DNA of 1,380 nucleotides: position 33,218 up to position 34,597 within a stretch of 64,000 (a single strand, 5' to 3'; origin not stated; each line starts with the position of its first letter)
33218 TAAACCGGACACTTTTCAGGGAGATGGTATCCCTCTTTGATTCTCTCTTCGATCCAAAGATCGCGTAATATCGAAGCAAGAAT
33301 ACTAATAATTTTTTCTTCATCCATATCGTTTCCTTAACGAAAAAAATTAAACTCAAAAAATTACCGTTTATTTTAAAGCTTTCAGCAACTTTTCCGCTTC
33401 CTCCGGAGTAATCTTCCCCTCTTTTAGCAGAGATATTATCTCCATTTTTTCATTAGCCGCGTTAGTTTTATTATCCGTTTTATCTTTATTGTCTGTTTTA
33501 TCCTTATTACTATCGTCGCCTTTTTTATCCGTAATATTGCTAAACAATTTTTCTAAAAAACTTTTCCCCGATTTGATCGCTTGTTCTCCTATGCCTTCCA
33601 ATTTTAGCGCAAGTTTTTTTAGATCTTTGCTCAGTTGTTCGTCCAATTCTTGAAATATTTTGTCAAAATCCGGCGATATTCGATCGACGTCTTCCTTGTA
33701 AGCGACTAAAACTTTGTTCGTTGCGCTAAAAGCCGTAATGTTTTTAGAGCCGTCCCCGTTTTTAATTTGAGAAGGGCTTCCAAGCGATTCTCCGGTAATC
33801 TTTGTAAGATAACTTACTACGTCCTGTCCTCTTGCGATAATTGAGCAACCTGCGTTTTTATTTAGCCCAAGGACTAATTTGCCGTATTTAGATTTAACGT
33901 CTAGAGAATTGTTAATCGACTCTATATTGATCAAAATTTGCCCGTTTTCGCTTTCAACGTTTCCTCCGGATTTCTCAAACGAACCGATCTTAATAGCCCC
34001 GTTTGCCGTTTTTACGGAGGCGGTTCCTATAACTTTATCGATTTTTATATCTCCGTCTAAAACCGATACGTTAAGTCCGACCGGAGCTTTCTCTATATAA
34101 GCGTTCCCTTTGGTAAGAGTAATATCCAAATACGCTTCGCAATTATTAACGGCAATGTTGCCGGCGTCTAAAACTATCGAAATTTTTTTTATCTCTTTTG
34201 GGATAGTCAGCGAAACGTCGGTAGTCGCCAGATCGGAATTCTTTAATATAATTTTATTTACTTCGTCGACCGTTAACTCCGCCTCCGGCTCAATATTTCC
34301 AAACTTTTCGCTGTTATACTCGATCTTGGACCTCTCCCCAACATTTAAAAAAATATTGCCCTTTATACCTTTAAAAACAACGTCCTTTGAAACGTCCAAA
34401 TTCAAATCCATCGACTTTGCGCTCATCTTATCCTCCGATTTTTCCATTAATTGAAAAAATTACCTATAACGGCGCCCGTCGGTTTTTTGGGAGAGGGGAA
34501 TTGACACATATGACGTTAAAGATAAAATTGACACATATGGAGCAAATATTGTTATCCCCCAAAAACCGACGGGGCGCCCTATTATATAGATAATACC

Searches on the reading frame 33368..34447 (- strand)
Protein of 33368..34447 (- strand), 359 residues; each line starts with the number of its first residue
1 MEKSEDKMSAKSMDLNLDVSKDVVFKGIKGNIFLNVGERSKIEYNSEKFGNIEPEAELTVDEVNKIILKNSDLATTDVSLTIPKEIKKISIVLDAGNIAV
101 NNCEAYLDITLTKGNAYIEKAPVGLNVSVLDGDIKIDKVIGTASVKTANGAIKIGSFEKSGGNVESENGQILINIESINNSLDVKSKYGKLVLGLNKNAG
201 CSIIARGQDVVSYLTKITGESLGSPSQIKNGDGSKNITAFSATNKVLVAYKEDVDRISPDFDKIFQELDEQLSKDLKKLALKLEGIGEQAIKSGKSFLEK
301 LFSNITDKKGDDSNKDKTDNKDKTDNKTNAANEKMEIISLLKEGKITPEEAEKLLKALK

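Call 11: find_encoding_contigs(protein=window:33368-34447:-, flank=6000, max_places=8)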
Protein window:33368-34447:- (359 aa): 6 contigs read that carry it; 5 places shown.
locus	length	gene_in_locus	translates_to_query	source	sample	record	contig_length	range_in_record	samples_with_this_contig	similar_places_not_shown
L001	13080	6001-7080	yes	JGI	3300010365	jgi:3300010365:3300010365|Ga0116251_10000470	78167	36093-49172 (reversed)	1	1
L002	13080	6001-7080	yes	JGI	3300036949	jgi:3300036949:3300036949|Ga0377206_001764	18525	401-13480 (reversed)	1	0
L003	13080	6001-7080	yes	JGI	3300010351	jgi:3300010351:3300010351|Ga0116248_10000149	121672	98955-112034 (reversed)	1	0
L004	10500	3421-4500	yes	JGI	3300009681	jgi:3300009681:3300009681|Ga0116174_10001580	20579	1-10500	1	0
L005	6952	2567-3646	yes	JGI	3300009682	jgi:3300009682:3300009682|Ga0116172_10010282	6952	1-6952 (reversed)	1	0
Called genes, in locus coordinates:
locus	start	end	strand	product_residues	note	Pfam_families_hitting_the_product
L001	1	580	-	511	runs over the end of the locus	PF00691:OmpA (weak)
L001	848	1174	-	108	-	-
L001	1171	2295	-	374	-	PF00512:HisKA (weak), PF02518:HATPase_c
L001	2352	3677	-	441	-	PF02310:B12-binding, PF04055:Radical_SAM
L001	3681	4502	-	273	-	PF14819:QueF_N, PF14489:QueF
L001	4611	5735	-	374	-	PF00989:PAS, PF13188:PAS_8 (weak), PF08448:PAS_4, PF13426:PAS_9, PF08447:PAS_3, PF07536:HWE_HK (weak), PF07568:HisKA_2, PF02518:HATPase_c (weak)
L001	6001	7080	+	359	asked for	-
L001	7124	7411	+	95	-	-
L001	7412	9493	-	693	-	PF01136:Peptidase_U32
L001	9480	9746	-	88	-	PF01479:S4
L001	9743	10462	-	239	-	PF01553:Acyltransferase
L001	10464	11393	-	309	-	PF00781:DAGK_cat, PF19279:YegS_C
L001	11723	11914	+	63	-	-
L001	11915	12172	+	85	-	PF05016:ParE_toxin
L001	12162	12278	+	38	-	-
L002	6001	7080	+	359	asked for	-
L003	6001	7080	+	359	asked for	-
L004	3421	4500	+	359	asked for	-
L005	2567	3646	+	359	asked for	-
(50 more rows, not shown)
